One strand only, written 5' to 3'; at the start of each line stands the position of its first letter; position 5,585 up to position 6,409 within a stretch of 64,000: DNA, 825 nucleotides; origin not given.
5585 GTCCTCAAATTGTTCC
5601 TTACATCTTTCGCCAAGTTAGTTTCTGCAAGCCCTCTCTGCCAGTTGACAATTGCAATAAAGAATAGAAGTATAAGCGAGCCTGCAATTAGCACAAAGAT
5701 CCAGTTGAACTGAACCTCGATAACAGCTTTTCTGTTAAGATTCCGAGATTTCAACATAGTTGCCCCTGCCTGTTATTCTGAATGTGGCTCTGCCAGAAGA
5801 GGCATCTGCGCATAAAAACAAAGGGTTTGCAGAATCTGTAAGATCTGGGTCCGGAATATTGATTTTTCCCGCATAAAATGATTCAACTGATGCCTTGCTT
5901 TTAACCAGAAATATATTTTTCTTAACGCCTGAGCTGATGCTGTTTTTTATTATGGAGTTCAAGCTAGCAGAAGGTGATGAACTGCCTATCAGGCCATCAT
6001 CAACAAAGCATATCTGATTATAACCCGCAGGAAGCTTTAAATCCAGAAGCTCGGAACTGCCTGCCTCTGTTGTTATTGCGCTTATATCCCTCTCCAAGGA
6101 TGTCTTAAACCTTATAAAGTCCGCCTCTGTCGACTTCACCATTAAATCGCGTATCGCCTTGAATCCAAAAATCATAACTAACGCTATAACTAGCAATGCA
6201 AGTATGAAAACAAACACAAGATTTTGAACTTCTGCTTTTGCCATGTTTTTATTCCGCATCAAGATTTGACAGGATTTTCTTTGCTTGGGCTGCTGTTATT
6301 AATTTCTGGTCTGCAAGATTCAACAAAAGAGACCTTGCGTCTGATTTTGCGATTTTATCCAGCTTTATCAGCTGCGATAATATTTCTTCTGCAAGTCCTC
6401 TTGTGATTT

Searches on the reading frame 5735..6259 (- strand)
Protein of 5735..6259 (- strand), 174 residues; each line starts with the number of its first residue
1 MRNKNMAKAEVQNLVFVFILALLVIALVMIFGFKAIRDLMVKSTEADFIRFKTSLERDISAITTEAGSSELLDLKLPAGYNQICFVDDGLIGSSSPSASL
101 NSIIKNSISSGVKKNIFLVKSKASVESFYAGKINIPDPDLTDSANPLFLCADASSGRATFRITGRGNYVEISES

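Call 10: search_protein_families(library=pfam, proteins=[window:5735-6259:-], max_evalue=0.001)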
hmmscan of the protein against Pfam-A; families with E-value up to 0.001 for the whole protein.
window:5735-6259:- (174 aa): 0 families

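Call 73: search_protein_families(library=pfam, proteins=[window:5735-6259:-], max_evalue=5)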
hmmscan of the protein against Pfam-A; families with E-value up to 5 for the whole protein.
window:5735-6259:- (174 aa): 1 family
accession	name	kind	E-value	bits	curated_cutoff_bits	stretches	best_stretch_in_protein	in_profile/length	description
PF05115.19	PetL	-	0.84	10.1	30.1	1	16-37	8-29/31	Cytochrome B6-F complex subunit VI (PetL)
